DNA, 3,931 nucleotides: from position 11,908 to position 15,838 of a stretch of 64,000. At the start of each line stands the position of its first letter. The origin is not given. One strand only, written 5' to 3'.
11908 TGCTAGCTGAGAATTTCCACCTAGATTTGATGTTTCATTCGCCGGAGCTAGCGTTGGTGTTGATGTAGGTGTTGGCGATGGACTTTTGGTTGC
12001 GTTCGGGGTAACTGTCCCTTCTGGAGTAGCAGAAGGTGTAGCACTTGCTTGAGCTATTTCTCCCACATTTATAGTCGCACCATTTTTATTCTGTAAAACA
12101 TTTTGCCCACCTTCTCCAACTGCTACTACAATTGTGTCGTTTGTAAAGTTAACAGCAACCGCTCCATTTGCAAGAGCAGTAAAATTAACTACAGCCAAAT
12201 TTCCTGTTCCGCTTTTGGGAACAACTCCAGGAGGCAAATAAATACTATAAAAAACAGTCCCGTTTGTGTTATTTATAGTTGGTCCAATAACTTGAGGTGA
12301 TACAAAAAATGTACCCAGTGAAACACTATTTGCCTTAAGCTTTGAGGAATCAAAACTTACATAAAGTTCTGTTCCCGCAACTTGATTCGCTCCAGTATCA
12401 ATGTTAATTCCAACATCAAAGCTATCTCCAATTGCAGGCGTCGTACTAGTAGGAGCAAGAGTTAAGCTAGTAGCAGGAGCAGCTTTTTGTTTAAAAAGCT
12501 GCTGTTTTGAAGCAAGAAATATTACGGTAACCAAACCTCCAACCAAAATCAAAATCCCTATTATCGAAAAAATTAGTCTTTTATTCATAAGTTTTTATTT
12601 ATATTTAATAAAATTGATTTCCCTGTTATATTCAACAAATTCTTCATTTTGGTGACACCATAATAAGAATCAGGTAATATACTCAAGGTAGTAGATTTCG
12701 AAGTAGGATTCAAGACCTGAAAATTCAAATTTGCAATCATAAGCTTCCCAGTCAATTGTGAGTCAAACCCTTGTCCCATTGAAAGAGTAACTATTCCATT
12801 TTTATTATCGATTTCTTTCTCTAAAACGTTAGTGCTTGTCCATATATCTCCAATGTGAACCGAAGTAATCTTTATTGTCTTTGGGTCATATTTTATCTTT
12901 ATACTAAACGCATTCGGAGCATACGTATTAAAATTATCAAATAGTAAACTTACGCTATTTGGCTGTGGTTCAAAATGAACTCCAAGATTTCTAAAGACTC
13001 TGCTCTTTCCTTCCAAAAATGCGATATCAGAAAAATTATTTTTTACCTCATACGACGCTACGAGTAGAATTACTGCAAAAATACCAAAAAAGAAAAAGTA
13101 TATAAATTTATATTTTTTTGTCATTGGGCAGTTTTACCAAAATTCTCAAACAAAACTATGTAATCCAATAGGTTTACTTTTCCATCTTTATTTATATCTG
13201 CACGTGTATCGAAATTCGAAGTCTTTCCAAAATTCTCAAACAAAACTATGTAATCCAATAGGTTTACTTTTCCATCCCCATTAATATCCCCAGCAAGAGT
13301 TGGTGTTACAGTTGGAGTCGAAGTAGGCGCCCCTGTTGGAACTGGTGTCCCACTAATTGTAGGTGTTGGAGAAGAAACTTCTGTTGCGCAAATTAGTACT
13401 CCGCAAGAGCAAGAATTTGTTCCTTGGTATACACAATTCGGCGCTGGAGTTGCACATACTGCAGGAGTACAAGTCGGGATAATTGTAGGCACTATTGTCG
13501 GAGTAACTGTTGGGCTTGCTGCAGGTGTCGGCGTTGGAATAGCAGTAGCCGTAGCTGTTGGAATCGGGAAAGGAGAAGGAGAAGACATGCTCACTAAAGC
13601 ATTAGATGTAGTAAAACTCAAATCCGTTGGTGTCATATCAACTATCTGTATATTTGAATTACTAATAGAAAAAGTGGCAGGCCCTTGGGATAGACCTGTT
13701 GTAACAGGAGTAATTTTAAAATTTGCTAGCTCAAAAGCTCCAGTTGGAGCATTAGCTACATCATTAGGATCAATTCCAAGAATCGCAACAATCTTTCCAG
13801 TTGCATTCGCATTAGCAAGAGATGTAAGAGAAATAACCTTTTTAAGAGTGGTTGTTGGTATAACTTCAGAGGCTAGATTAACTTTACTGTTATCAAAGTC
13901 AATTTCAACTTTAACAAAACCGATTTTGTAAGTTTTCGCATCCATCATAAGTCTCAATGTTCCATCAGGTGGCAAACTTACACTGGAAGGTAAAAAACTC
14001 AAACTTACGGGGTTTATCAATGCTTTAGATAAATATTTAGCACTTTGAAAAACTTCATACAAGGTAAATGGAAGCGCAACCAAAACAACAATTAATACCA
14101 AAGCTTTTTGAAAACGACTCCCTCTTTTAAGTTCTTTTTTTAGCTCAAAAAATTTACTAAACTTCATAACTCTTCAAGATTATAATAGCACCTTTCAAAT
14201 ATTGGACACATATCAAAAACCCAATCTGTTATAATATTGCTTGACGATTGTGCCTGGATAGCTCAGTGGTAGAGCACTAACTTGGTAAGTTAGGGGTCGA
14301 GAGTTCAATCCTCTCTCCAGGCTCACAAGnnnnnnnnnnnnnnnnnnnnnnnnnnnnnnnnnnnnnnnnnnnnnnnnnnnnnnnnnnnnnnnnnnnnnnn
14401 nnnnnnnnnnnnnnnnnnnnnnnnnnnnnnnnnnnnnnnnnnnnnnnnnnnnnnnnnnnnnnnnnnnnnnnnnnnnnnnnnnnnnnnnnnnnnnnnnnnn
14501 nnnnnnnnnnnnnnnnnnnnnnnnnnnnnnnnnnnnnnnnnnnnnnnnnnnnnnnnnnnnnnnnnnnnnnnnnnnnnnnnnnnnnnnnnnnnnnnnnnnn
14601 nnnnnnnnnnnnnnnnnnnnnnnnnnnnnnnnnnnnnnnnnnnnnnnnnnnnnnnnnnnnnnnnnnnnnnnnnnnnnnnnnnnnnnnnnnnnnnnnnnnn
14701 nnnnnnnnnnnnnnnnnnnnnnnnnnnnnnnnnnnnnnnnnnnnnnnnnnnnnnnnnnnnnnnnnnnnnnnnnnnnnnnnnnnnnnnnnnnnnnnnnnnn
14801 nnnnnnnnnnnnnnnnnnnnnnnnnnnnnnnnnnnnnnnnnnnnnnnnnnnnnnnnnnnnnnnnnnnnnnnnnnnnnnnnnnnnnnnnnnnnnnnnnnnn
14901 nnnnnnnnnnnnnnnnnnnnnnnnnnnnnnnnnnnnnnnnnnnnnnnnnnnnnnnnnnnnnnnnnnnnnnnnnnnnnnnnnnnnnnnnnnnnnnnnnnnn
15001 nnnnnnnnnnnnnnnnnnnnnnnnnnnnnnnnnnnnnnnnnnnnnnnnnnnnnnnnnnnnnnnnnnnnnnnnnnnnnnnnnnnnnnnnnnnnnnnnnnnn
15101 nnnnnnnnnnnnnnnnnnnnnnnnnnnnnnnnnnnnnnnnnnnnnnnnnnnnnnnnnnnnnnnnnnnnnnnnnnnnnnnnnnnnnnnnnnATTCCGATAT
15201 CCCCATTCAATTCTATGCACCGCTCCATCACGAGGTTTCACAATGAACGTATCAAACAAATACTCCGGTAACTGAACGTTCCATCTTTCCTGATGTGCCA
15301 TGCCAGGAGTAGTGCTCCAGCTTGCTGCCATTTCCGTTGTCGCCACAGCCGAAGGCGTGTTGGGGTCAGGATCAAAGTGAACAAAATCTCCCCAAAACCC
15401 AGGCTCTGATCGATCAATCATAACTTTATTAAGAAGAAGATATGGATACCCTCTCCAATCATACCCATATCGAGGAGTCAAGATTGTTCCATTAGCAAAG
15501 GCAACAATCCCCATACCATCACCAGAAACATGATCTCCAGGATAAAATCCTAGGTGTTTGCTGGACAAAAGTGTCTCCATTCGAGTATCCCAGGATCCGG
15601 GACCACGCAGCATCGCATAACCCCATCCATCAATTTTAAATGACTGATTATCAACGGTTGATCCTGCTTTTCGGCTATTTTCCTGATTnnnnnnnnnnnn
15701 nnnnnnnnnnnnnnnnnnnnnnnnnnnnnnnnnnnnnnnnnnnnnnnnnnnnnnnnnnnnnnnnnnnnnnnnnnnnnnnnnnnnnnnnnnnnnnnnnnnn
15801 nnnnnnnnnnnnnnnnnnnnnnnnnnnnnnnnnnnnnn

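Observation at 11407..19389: Cellulosome-like cell-surface module: dockerin-bearing secreted enzymes next to membrane-anchored cohesin-like proteins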

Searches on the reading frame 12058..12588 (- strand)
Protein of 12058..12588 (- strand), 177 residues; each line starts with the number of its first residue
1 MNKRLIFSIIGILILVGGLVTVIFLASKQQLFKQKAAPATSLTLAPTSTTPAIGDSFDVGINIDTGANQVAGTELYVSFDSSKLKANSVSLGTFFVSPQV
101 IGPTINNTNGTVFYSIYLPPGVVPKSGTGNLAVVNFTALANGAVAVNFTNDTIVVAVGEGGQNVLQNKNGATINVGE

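Call 47: find_related_loci(query=A5, collection=genome_contigs, flank=10000)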
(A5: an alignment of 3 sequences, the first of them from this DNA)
Query A5 (177 aa) in genome_contigs; peptide patterns used: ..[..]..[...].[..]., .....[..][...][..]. (x = any residue, [..] = any of these).
37 stretches matched a pattern, but none encodes a relative of the query by tblastn (E <= 1e-3).

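Call 101: find_related_loci(query=A5, collection=metagenome_contigs, flank=8000)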
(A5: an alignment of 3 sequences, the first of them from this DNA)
Query A5 (177 aa) in metagenome_contigs; peptide patterns used: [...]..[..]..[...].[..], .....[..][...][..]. (x = any residue, [..] = any of these).
176 stretches matched a pattern; 5 encode a relative of the query (tblastn E <= 1e-3); 5 distinct loci.
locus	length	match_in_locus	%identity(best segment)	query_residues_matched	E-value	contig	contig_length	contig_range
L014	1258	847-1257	81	1-137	2e-76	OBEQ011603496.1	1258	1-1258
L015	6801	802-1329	44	1-175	4e-46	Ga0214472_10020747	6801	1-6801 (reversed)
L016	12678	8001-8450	41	2-148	2e-33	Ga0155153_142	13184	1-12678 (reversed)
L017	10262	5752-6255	37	2-165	8e-28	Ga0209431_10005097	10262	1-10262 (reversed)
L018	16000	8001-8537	38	3-175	4e-37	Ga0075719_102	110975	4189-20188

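Call 106: search_protein_families(library=pfam, proteins=[L018:5445-7388:+], max_evalue=10)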
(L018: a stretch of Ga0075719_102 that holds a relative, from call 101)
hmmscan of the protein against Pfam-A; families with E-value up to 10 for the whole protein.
L018:5445-7388:+ (647 aa): 3 families
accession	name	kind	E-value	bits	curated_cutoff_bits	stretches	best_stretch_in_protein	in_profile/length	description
PF24517.2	CBM96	-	1.7e-27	96.7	26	1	237-395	2-164/164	Carbohydrate-binding module family 96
PF00963.24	Cohesin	-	2.4e-06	28.3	24.1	1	450-545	12-114/139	Cohesin domain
PF00404.24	Dockerin_1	-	3.8e-05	24.2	22.9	1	593-638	3-52/57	Dockerin type I domain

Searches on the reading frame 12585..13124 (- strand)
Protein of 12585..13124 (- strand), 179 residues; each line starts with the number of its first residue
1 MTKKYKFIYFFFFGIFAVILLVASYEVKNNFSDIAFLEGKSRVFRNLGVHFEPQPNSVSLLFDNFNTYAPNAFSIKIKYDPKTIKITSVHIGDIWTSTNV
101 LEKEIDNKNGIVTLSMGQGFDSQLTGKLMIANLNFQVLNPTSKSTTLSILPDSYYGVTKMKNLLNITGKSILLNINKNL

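Call 3: search_protein_families(library=pfam, proteins=[window:12585-13124:-], max_evalue=1)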
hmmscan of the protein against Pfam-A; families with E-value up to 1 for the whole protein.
window:12585-13124:- (179 aa): 3 families
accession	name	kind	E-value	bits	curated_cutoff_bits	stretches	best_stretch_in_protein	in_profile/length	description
PF00963.24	Cohesin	-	2.3e-06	28.3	24.1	1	72-152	32-116/139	Cohesin domain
PF02402.22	Lysis_col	-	0.069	13.4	27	1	3-23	2-21/49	Lysis protein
PF06414.18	Zeta_toxin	-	0.13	12.1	22.3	1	39-109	28-96/199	Zeta toxin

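Call 4: search_protein_families(library=ncbifam, proteins=[window:12585-13124:-], max_evalue=1)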
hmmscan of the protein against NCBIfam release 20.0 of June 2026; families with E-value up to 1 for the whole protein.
window:12585-13124:- (179 aa): 0 families

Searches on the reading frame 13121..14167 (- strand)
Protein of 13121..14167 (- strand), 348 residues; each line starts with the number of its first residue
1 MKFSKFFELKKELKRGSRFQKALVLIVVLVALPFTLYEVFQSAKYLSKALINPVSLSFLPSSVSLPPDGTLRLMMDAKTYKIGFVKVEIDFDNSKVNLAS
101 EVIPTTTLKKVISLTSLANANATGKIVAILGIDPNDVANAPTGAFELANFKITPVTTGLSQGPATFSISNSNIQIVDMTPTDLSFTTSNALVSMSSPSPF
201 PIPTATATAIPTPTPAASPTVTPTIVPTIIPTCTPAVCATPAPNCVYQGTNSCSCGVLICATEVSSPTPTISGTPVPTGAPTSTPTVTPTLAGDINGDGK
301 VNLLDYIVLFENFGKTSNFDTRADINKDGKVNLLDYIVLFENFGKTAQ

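Call 3: search_protein_families(library=pfam, proteins=[window:13121-14167:-], max_evalue=1)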
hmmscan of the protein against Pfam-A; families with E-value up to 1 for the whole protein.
window:13121-14167:- (348 aa): 8 families
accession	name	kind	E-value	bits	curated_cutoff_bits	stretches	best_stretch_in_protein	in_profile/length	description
PF00404.24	Dockerin_1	-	4.4e-10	40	22.9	1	292-339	1-52/57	Dockerin type I domain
PF13833.12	EF-hand_8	-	0.0024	18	28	0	292-311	33-52/54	EF-hand domain pair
PF00036.39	EF-hand_1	-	0.02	14.9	25.4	0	323-340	9-26/29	EF hand domain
PF16232.10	DUF4891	-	0.068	14.2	32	0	318-337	30-49/92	Domain of unknown function (DUF4891)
PF13517.12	FG-GAP_3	-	0.079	14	26.9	0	275-303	31-59/61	FG-GAP-like repeat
PF01839.29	FG-GAP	-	0.096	13.1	22.1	0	291-300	6-15/37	FG-GAP repeat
PF13202.12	EF-hand_5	-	0.18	11.8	25.9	0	323-332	8-17/25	EF hand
PF13499.12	EF-hand_7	-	0.34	11.7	30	0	294-337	12-63/67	EF-hand domain pair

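Call 4: search_protein_families(library=ncbifam, proteins=[window:13121-14167:-], max_evalue=1)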
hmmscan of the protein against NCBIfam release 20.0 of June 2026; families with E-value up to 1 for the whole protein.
window:13121-14167:- (348 aa): 2 families
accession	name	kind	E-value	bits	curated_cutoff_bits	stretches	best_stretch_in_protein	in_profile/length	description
NF049990.1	CellobisidaseCelK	equivalog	1.4e-05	23.4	1700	1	283-339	820-878/889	cellulose 1,4-beta-cellobiosidase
NF041540.1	dockerin_GC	domain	0.063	13.7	29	1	294-343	4-63/67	GC-type dockerin domain-anchored protein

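Call 71: predict_structure(alignment_id=A7)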
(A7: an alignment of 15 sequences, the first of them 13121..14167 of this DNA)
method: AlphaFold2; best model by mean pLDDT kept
length: 348 residues; sequences in the alignment: 15
mean_pLDDT: 63.5   pTM: 0.47
mean pLDDT of the five models: 63.5, 63.3, 62.2, 59.0, 58.6
residues with pLDDT >= 90: 6; 70-90: 155; 50-70: 70; < 50: 117
segments of 3 or more residues with pLDDT < 50: 46-51, 180-223, 225-227, 229-241, 244-276, 278-281, 283-290, 346-348
pLDDT, mean of each block of 10 residues (from residue 1): 63 74 87 80 52 74 65 85 82 85 72 82 88 77 87 72 73 54 32 37 41 45 45 41 43 38 41 42 42 74 71 69 80 73 54
secondary structure, 60 per line:
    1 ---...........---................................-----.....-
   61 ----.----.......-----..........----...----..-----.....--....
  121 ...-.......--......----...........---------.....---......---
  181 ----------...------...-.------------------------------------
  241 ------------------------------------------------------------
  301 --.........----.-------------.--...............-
elements in order: H4-14 H18-49 E55-59 E70-76 E82-91 E96-98 E110-114 H117-123 E125-131 H134-139 E144-154 E164-168 E172-177 E191-193 E200-202 H303-311 H333-347

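Call 73: fold_search(model_id=the predicted structure, library=pdb)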
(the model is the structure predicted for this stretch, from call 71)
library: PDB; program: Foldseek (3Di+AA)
matches with E <= 10: 1865; with E <= 0.001: 61
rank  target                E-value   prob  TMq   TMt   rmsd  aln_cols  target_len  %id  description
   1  6kgf_C                3.6e-07  1.00  0.30  0.66   2.7       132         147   19  Crystal structure of CaDoc0917(R16D)-CaCohA2 complex at pH 8.2 (released 2020-07-08)
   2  6kgc_A                5.8e-07  1.00  0.30  0.67   2.8       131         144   16  Crystal structure of CaDoc0917(R49D)-CaCohA2 complex at pH 5.4 (released 2020-07-08)
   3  6kgd_A                1.4e-06  1.00  0.30  0.67   2.7       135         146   17  Crystal structure of CaDoc0917(R49D)-CaCohA2 complex at pH 8.0 (released 2020-07-08)
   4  6kge_A                1.9e-06  1.00  0.30  0.68   4.0       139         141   18  Crystal structure of CaDoc0917(R16D)-CaCohA2 complex at pH 5.5 (released 2020-07-08)
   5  3kcp_A                2.2e-06  1.00  0.30  0.34   2.7       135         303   15  Crystal structure of interacting Clostridium thermocellum multimodular components (released 2010-02-09)
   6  6kgf_A                4.2e-06  1.00  0.29  0.64   3.0       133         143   20  Crystal structure of CaDoc0917(R16D)-CaCohA2 complex at pH 8.2 (released 2020-07-08)
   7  5nrm_A                5.0e-06  1.00  0.29  0.66   3.4       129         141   16  Crystal structure of the sixth cohesin from Acetivibrio cellulolyticus' scaffoldin B in complex with Cel5 dockerin S51 (released 2018-01-31)
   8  4uyp_C                5.0e-06  1.00  0.27  0.59   3.3       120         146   13  High resolution structure of the third cohesin ScaC in complex with the ScaB dockerin with a mutation in the N-termina (released 2015-04-15)
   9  1aoh_A                7.1e-06  1.00  0.27  0.61   4.5       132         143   14  SINGLE COHESIN DOMAIN FROM THE SCAFFOLDING PROTEIN CIPA OF THE CLOSTRIDIUM THERMOCELLUM CELLULOSOME (released 1998-07-08)
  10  1ohz_A                8.0e-06  1.00  0.29  0.67   3.0       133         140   13  Cohesin-Dockerin complex from the cellulosome of Clostridium thermocellum (released 2003-11-20)
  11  4fl4_I                9.0e-06  1.00  0.28  0.32   3.0       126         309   15  Scaffoldin conformation and dynamics revealed by a ternary complex from the Clostridium thermocellum cellulosome (released 2012-06-27)
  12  4dh2_A                9.0e-06  1.00  0.26  0.54   5.6       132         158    8  Crystal structure of Coh-OlpC(Cthe_0452)-Doc435(Cthe_0435) complex: A novel type I Cohesin-Dockerin complex from Clost (released 2012-11-28)
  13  5lxv_C                9.6e-06  1.00  0.27  0.50   5.3       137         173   12  Crystal structure of Ruminococcus flavefaciens scaffoldin C cohesin in complex with a dockerin from an uncharacterized (released 2016-10-19)
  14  4fl4_L                1.1e-05  1.00  0.29  0.32   2.9       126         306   16  Scaffoldin conformation and dynamics revealed by a ternary complex from the Clostridium thermocellum cellulosome (released 2012-06-27)
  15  5lxv_A                1.1e-05  1.00  0.27  0.50   5.3       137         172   12  Crystal structure of Ruminococcus flavefaciens scaffoldin C cohesin in complex with a dockerin from an uncharacterized (released 2016-10-19)
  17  2xdh                  1.1e-05  1.00  0.26  0.61   4.3       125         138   12  Non-cellulosomal cohesin from the hyperthermophilic archaeon Archaeoglobus fulgidus (released 2010-05-26)
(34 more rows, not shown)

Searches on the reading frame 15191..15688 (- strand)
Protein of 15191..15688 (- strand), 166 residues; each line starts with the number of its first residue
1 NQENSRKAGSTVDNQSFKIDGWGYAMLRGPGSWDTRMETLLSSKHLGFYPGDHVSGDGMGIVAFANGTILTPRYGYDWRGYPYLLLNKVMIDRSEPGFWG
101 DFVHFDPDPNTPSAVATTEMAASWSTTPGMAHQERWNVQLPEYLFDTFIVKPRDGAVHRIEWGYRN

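Call 76: search_solved_structures(query=A8, max_evalue=10, show_alignments=3)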
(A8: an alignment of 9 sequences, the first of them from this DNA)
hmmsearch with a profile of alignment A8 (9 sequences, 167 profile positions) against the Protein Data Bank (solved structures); distinct sequences matched with E-value up to 10: 0.
